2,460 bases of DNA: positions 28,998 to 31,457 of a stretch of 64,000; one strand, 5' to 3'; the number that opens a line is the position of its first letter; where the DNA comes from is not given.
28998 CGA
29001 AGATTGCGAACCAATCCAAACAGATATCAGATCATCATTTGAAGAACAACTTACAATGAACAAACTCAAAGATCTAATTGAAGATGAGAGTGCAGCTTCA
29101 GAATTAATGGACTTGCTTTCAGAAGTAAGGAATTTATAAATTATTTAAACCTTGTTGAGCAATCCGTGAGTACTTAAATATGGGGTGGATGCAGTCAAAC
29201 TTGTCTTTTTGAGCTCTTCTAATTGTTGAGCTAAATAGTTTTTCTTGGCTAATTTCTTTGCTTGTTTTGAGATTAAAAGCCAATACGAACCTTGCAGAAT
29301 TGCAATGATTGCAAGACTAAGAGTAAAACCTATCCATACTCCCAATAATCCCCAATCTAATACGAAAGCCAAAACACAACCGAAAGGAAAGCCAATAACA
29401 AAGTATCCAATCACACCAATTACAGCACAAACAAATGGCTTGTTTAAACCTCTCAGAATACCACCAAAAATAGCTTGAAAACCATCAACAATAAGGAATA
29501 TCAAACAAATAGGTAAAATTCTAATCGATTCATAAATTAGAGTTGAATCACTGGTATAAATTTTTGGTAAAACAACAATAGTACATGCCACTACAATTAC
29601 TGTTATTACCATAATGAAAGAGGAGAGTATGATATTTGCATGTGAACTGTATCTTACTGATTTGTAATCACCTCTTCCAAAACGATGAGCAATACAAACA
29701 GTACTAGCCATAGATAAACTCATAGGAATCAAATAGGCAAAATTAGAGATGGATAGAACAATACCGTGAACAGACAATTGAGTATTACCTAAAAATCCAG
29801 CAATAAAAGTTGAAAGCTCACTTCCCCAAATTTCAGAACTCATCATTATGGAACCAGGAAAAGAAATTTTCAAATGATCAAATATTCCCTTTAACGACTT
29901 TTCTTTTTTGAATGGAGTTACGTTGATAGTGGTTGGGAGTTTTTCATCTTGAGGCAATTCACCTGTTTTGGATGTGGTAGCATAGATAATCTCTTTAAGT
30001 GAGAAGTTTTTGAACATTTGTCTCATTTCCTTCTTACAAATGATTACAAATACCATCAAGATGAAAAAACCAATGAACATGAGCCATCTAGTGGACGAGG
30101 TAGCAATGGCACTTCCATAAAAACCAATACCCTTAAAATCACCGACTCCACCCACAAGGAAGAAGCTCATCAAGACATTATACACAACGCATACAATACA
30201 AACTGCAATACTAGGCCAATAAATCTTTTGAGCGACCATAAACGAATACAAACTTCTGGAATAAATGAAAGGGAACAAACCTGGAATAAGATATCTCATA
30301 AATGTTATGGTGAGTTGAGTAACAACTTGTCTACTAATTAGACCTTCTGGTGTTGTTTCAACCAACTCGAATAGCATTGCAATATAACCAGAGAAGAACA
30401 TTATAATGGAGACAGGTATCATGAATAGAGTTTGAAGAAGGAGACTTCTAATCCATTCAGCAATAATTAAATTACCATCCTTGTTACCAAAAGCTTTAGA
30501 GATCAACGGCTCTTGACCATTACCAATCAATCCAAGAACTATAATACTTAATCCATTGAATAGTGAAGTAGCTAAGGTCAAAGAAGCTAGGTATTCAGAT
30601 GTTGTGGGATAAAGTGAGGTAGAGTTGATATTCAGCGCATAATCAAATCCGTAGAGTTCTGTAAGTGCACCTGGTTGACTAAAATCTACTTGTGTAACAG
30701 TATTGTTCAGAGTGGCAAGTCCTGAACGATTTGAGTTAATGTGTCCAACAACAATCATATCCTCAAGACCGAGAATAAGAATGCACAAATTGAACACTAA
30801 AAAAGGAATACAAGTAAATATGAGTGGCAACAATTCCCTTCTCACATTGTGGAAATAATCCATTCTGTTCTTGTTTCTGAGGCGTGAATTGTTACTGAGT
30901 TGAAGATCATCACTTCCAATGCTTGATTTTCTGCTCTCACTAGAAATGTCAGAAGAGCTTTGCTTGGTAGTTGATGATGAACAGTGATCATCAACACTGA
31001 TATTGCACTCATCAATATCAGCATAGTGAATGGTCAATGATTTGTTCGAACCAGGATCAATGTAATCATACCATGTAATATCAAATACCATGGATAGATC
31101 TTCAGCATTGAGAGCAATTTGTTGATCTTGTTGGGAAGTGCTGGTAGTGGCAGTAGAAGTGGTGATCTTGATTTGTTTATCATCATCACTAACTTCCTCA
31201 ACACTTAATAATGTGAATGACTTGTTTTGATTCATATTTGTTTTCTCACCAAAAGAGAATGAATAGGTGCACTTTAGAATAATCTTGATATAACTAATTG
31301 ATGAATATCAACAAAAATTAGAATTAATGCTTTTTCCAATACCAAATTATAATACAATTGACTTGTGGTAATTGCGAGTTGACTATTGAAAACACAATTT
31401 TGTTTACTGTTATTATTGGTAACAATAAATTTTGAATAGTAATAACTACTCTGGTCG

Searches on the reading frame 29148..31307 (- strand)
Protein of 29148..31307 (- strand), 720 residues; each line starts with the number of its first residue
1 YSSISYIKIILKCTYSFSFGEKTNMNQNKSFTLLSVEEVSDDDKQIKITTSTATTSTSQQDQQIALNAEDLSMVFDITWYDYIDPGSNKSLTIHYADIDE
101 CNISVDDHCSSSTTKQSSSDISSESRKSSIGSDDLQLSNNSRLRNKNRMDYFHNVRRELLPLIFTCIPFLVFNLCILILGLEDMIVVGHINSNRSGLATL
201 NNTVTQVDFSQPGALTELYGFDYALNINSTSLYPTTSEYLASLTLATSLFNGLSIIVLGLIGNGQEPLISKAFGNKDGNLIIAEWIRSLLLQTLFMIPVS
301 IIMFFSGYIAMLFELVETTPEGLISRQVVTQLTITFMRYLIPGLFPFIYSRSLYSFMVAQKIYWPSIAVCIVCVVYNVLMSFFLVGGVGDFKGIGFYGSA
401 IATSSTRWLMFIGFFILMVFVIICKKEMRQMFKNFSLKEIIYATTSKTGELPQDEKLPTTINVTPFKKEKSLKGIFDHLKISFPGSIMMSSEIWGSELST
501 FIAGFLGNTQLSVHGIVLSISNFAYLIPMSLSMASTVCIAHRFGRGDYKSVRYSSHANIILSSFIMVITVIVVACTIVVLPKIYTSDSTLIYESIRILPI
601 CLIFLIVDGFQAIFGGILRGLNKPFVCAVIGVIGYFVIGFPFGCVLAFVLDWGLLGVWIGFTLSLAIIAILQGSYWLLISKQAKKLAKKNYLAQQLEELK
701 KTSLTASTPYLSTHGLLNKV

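Call 19: search_protein_families(library=pfam, max_evalue=0.001, proteins=[window:29148-31307:-])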
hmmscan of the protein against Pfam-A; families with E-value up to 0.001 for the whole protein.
window:29148-31307:- (720 aa): 1 family
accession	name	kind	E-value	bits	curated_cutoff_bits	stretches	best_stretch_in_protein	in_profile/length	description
PF01554.23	MatE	-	2.5e-32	112.3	24.9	2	486-643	3-159/161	MatE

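Call 53: find_homologous_proteins(query=window:29148-31307:-, max_evalue=1e-30)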
Query window:29148-31307:- (720 aa): 2 proteins with E <= 1e-30 among 8000 candidates.
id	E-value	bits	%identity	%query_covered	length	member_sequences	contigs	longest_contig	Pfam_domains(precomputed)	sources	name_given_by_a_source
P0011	0.0e+0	1535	100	97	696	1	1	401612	PF01554.24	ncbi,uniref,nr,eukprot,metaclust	ncbi:predicted protein [Naegleria gruberi]|uniref:Predicted protein n=1 Tax=Naegleria gruberi TaxID=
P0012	1.6e-172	594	50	84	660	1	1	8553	PF01554.24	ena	-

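Call 54: find_encoding_contigs(protein=P0012, flank=6000, max_places=2)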
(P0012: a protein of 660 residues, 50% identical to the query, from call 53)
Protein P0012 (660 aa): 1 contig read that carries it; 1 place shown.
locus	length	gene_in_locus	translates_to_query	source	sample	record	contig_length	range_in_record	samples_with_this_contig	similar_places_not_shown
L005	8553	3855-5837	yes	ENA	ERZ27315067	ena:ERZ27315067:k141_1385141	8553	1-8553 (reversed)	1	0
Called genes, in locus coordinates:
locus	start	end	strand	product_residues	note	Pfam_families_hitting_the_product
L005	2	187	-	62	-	?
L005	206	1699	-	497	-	PF00328:His_Phos_2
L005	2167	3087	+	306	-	PF01731:Arylesterase (faint), PF01436:NHL (weak)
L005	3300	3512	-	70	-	-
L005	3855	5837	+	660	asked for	PF01554:MatE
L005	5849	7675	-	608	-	PF00342:PGI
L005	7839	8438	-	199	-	-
